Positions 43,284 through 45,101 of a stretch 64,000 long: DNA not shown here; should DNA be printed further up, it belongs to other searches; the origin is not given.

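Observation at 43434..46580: Orphan, translationally coupled three-gene operon with PilMN/PilO- or GspL/GspM-like membrane topology plus a protein with a bilobed hydrophobic hairpin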

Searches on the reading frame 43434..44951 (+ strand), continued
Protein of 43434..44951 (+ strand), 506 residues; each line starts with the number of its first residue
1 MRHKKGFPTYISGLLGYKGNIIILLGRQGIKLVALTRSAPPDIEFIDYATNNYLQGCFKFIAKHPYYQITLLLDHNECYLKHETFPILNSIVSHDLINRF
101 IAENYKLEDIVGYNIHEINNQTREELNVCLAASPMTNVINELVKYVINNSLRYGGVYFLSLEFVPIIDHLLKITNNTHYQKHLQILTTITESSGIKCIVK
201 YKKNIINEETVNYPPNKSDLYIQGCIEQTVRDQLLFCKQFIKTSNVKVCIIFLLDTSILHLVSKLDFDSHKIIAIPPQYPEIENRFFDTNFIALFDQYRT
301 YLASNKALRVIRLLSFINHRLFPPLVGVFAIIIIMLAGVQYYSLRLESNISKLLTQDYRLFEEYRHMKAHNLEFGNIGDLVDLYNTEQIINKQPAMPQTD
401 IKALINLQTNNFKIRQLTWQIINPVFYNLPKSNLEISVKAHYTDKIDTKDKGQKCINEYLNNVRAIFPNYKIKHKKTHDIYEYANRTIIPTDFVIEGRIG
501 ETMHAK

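Call 29: find_encoding_contigs(protein=P0150, flank=10000, max_places=1)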
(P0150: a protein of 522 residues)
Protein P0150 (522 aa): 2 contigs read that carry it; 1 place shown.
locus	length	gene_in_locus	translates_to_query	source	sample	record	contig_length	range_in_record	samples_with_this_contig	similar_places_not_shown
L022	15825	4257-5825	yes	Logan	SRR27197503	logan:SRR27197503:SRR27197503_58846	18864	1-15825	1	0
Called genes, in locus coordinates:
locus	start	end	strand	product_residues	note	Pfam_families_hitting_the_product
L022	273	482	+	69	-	-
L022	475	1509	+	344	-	PF00933:Glyco_hydro_3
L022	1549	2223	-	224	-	PF14378:PAP2_3 (weak)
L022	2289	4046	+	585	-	PF01368:DHH, PF02272:DHHA1, PF17768:RecJ_OB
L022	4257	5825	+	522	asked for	-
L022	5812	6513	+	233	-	-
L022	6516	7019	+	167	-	-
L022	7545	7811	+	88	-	PF03937:Sdh5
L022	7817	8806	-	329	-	PF05496:RuvB_N, PF06068:TIP49 (faint), PF00004:AAA, PF07728:AAA_5 (weak), PF17864:AAA_lid_4, PF05491:WHD_RuvB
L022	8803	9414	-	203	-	PF01330:RuvA_N, PF14520:HHH_5, PF07499:RuvA_C (weak)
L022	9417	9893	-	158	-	PF02075:RuvC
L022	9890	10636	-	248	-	PF20772:TACO1_YebC_N, PF01709:Transcrip_reg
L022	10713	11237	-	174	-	-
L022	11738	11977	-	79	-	PF03966:Trm112p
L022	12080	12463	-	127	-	-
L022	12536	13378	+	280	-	PF03631:Virul_fac_BrkB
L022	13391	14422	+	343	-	-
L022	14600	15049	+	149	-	PF13560:HTH_31, PF01381:HTH_3, PF12844:HTH_19 (weak)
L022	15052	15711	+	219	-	PF02390:Methyltransf_4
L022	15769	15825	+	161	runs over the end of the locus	PF13441:Gly-zipper_YMGG (faint)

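Call 30: predict_structure(alignment_id=A2)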
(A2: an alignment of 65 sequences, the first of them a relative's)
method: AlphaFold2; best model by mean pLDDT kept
length: 506 residues; sequences in the alignment: 65
mean_pLDDT: 90.9   pTM: 0.71
mean pLDDT of the five models: 90.9, 90.5, 89.9, 89.6, 89.6
residues with pLDDT >= 90: 388; 70-90: 75; 50-70: 34; < 50: 9
segments of 3 or more residues with pLDDT < 50: 1-7
pLDDT, mean of each block of 10 residues (from residue 1): 48 74 98 94 97 97 96 98 89 84 97 93 92 98 97 97 97 97 98 98 97 96 98 98 98 96 96 91 85 95 94 93 94 98 98 97 88 59 72 78 93 95 72 92 91 94 94 91 92 93 58
secondary structure, 60 per line:
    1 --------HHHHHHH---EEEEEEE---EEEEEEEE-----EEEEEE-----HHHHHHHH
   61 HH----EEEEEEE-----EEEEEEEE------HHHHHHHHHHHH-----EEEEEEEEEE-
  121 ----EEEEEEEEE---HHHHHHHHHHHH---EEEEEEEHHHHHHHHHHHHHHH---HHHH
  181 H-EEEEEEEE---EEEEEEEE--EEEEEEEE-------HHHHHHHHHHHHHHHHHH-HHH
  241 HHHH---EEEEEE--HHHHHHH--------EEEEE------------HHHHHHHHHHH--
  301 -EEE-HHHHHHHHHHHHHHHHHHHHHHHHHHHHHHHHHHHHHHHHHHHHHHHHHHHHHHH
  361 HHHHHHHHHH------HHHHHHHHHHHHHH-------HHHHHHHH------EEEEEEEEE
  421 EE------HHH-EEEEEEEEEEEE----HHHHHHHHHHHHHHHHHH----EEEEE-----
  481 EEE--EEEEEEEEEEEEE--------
elements in order: H9-15 E19-25 E29-36 E42-47 H53-62 E67-73 E79-86 H93-104 E110-119 E125-133 H137-148 E152-158 H159-173 H177-181 E183-190 E194-201 E204-211 H219-236 H238-244 E248-253 H256-262 E271-275 H288-298 E302-304 H306-370 H377-390 H398-405 E412-422 E433-444 H449-466 E471-475 E481-483 E486-498

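Call 33: fold_search(model_id=the predicted structure, library=pdb)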
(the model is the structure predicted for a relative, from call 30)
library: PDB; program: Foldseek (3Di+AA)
matches with E <= 10: 1155; with E <= 0.001: 40
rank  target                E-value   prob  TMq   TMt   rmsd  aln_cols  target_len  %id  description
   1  5eoy_A                3.6e-11  1.00  0.35  0.47   7.4       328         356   12  Pseudomonas aeruginosa SeMet-PilM bound to ADP (released 2016-04-27)
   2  5eox_B                3.8e-11  1.00  0.35  0.46   7.0       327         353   13  Pseudomonas aeruginosa PilM bound to ADP (released 2016-04-27)
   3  5eou_B                8.1e-11  1.00  0.36  0.48   6.0       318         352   12  Pseudomonas aeruginosa PilM:PilN1-12 bound to ATP (released 2016-04-27)
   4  5eq6_B                8.6e-11  1.00  0.33  0.44   6.9       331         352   12  Pseudomonas aeruginosa PilM bound to AMP-PNP (released 2016-04-27)
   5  5eoy_B                1.0e-10  1.00  0.35  0.46   7.5       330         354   12  Pseudomonas aeruginosa SeMet-PilM bound to ADP (released 2016-04-27)
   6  5eou_A                2.0e-10  1.00  0.36  0.51   5.6       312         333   13  Pseudomonas aeruginosa PilM:PilN1-12 bound to ATP (released 2016-04-27)
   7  5eq6_A                2.0e-10  1.00  0.33  0.43   7.7       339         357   12  Pseudomonas aeruginosa PilM bound to AMP-PNP (released 2016-04-27)
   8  5eox_A                6.5e-10  1.00  0.34  0.46   7.5       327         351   12  Pseudomonas aeruginosa PilM bound to ADP (released 2016-04-27)
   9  3hrg                  1.4e-09  1.00  0.33  0.56   6.9       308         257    9  Crystal structure of Bacteroides thetaiotaomicron BT_3980, protein with actin-like ATPase fold and unknown function (NP_ (released 2009-06-23)
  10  3wt0_D                2.7e-09  1.00  0.36  0.45   7.8       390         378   12  Crystal Structure Analysis of Cell Division Protein (released 2015-04-29)
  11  3jc8_Ma               4.9e-09  1.00  0.34  0.46   8.1       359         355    9  Architectural model of the type IVa pilus machine in a piliated state (released 2016-03-16)
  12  2ych_A                9.8e-09  1.00  0.34  0.47   7.0       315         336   10  PilM-PilN type IV pilus biogenesis complex (released 2011-05-11)
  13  3wt0_C                1.2e-08  1.00  0.36  0.47   7.3       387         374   11  Crystal Structure Analysis of Cell Division Protein (released 2015-04-29)
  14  3wqt_A                1.6e-08  1.00  0.33  0.42   8.2       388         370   11  Staphylococcus aureus FtsA complexed with AMPPNP (released 2014-10-08)
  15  3wt0_A                2.9e-08  1.00  0.37  0.47   7.4       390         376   11  Crystal Structure Analysis of Cell Division Protein (released 2015-04-29)
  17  4a2a_A                1.0e-07  1.00  0.29  0.37   9.4       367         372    7  Thermotoga maritima FtsA:FtsZ(336-351) (released 2012-04-25)
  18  4pht_Y                1.5e-07  1.00  0.25  0.49   6.2       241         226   10  ATPase GspE in complex with the cytoplasmic domain of GspL from the Vibrio vulnificus type II Secretion system (released 2014-11-26)
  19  3wqt_C                2.0e-07  1.00  0.35  0.45   7.3       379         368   11  Staphylococcus aureus FtsA complexed with AMPPNP (released 2014-10-08)
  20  7q6i_D                2.1e-07  1.00  0.35  0.46   6.7       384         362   12  Vibrio maritimus FtsA 1-396 ATP and FtsN 1-29, bent tetramers in double filament arrangement (released 2022-09-21)
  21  5tkw                  3.5e-07  1.00  0.25  0.45   6.7       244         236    8  1.35 Angstrom Resolution Crystal Structure of a Pullulanase-specific Type II Secretion System Integral Cytoplasmic Membr (released 2016-10-19)
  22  3wqt_D                4.2e-07  1.00  0.33  0.45   9.1       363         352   11  Staphylococcus aureus FtsA complexed with AMPPNP (released 2014-10-08)
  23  4pht_X                5.3e-07  1.00  0.26  0.50   6.9       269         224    8  ATPase GspE in complex with the cytoplasmic domain of GspL from the Vibrio vulnificus type II Secretion system (released 2014-11-26)
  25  1yf5                  8.4e-07  1.00  0.29  0.54   5.8       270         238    8  Cyto-Epsl: The Cytoplasmic Domain Of Epsl, An Inner Membrane Component Of The Type II Secretion System Of Vibrio Cholera (released 2005-05-03)
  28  1w97                  2.2e-06  1.00  0.28  0.53   5.7       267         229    8  cyto-EpsL: the cytoplasmic domain of EpsL, an inner membrane component of the type II secretion system of Vibrio cholera (released 2004-11-30)
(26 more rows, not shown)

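Call 36: search_protein_families(library=pfam, proteins=[L001:11167-11898:+, L002:11205-11951:+, L020:12379-13332:+, L021:6356-7315:+, L022:6516-7016:+, L020:11634-12287:+, L021:5673-6356:+, L022:5812-6510:+, L020:13364-14074:+], max_evalue=1)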
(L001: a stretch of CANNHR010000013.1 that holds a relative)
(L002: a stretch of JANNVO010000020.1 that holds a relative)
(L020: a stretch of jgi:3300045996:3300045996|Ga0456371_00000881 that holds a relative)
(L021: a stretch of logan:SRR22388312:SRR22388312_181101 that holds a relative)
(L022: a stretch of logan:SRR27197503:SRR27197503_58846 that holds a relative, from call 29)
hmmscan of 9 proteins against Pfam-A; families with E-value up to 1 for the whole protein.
L001:11167-11898:+ (244 aa): 3 families
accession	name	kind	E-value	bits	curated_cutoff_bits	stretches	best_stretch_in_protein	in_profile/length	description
PF06750.18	A24_N_bact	-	1.1e-19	70.7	23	1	12-100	1-83/84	Bacterial Peptidase A24 N-terminal domain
PF17120.11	zf-RING_16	-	0.049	13.7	27.4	0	71-84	6-19/57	RING/Ubox like zinc-binding domain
PF25149.1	DUF7825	-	0.18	11.8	27.4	1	169-215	81-129/256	Domain of unknown function (DUF7825)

L002:11205-11951:+ (249 aa): 3 families
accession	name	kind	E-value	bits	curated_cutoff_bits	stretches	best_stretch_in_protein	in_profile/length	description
PF06750.18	A24_N_bact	-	4.9e-19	68.6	23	1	14-102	1-83/84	Bacterial Peptidase A24 N-terminal domain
PF17120.11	zf-RING_16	-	0.073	13.2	27.4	0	73-86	6-19/57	RING/Ubox like zinc-binding domain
PF21499.3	DYN1_lid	-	0.14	12.8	27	1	160-210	32-83/136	DYN1, AAA+ ATPase lid domain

L020:12379-13332:+ (318 aa): 1 family
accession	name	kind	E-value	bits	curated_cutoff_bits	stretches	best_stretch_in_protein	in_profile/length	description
PF17387.8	Glyco_hydro_59M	-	0.044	14.4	28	1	229-304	38-112/116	Glycosyl hydrolase family 59 central domain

L021:6356-7315:+ (320 aa): 0 families

L022:6516-7016:+ (167 aa): 0 families

L020:11634-12287:+ (218 aa): 3 families
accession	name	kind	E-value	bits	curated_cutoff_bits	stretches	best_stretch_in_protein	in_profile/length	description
PF12698.13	ABC2_membrane_3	-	0.013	15.1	31.6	1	15-133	2-105/347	ABC-2 family transporter protein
PF15581.11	Imm58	-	0.027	15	25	1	12-83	3-65/109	Immunity protein 58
PF06837.17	Fijivirus_P9-2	-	0.16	12.1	27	1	17-76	91-148/178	Fijivirus P9-2 protein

L021:5673-6356:+ (228 aa): 1 family
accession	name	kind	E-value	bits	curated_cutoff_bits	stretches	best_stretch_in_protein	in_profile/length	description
PF13571.11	DUF4133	-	0.1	13.4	25.2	1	134-166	8-40/91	Domain of unknown function (DUF4133)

L022:5812-6510:+ (233 aa): 3 families
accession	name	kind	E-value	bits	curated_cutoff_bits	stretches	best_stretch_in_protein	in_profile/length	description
PF05837.17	CENP-H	-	0.032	14.5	29.9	1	39-110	96-165/202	Centromere protein H (CENP-H)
PF04672.18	Methyltransf_19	-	0.073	13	26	1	143-191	202-250/268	S-adenosyl methyltransferase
PF08708.16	PriCT_1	-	0.11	12.5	21.1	0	138-170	8-36/67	Primase C terminal 1 (PriCT-1)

L020:13364-14074:+ (237 aa): 17 families
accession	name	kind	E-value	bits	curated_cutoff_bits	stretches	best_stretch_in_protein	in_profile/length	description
PF00005.33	ABC_tran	-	2.5e-22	80.4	25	1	19-159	1-136/137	ABC transporter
PF13304.12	AAA_21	-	1.7e-14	55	27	2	129-189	235-298/304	AAA domain, putative AbiEii toxin, Type IV TA system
PF13401.12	AAA_22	-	0.0043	17.8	27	1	34-76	10-50/130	AAA domain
PF02463.25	SMC_N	-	0.0043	16.9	40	1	11-180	11-189/220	RecF/RecN/SMC N terminal domain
PF13173.12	AAA_14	-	0.01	16.3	27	1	31-86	4-57/129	AAA domain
PF25201.1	nSTAND6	-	0.012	16.1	27.7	1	13-50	2-39/148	Novel STAND NTPase 6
PF13175.12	AAA_15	-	0.013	15.6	32.1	1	30-133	23-92/374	AAA ATPase domain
PF13476.12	AAA_23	-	0.018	16.1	27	1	20-71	11-64/201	AAA domain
PF00004.35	AAA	-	0.024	15.5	21.2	1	34-71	3-35/131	ATPase family associated with various cellular activities (AAA)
PF13555.12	AAA_29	-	0.025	14.8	27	1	22-57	15-50/61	P-loop containing region of AAA domain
PF03193.22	RsgA_GTPase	-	0.046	14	30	1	15-59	93-136/174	RsgA GTPase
PF24883.2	NPHP3_N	-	0.076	13.6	24.8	1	31-74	24-67/164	Nephrocystin 3, N-terminal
PF00931.28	NB-ARC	-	0.098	12.3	23.5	1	26-51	16-40/248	NB-ARC domain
PF03266.21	NTPase_1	-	0.11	12.8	23.9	1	35-74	5-42/168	NTPase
PF01637.24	ATPase_2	-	0.12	12.5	33.2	1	31-78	22-68/225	ATPase domain predominantly from Archaea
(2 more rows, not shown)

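Call 48: find_homologous_proteins(query=A2, max_evalue=0.00001)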
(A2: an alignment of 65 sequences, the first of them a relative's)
Query A2 (65 sequences) (506 aa, profile of the alignment): 13 proteins with E <= 0.00001 among 6653 candidates.
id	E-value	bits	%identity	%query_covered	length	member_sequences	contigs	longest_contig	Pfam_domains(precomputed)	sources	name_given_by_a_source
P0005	7.8e-164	564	40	97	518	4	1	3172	-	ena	-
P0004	1.0e-160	554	40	97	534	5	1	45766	-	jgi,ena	-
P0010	1.9e-154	533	37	97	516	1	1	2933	-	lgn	-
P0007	7.6e-154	531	40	96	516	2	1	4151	-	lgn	-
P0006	1.3e-152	527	39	97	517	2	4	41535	-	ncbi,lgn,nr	ncbi:MAG: hypothetical protein NWS20_04635 [Rickettsiaceae bacterium]|nr:hypothetical protein [Ricke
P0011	1.2e-151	524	37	95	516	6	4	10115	-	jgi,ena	-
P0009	1.7e-148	513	39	97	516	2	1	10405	-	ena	-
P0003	3.7e-146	506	40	97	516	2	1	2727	-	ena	-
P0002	1.3e-142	494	40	97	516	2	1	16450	-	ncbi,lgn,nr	ncbi:MAG: hypothetical protein EKK61_02675 [Rickettsiales bacterium]|nr:MAG: hypothetical protein EK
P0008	4.0e-136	472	39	97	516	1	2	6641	-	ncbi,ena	-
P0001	2.3e-132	460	100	100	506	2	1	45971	-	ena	-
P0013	7.0e-127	442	28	97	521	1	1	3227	-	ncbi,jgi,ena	jgi:hypothetical protein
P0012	1.9e-118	414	42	66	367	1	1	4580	-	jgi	jgi:hypothetical protein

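Call 49: list_cluster_members(proteins=[P0014, P0019, P0024, P0034, P0041, P0048, P0057, P0061, P0068, P0081])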
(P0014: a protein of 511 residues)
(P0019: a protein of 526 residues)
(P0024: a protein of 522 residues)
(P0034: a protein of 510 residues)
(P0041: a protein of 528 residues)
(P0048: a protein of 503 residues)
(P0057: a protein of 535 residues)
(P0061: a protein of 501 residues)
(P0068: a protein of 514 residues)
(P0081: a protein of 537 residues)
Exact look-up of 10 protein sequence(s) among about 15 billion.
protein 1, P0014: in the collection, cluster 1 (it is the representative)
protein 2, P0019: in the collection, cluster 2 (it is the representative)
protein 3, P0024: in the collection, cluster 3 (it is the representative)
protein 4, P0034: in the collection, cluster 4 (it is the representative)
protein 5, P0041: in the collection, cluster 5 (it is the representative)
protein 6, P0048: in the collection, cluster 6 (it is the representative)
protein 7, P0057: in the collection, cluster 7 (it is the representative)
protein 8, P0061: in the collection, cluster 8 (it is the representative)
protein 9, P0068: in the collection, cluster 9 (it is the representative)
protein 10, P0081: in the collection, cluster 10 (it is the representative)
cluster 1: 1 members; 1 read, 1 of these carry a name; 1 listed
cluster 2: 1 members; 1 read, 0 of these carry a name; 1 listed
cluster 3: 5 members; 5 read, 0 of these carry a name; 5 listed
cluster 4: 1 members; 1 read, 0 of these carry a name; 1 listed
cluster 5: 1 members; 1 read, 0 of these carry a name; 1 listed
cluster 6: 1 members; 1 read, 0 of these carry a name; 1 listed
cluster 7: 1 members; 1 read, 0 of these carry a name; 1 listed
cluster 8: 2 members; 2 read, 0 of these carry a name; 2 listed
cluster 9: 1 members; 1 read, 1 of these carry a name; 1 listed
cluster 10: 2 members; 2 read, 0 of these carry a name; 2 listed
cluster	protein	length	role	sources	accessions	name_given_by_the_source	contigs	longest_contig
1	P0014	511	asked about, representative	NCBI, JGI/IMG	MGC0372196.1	MAG: hypothetical protein DGJ47_000903 [Rickettsiaceae bacterium]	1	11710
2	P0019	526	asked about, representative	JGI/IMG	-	-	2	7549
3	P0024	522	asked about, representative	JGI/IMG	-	-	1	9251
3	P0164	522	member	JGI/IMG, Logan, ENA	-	-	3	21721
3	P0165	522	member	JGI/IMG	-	-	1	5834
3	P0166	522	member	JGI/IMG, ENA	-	-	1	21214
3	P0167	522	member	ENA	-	-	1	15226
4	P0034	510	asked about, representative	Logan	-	-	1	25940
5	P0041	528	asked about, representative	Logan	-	-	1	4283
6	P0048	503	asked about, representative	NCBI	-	-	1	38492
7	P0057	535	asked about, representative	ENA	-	-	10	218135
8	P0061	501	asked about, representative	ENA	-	-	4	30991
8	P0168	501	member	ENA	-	-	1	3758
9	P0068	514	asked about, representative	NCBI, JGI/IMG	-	hypothetical protein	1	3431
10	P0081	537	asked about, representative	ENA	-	-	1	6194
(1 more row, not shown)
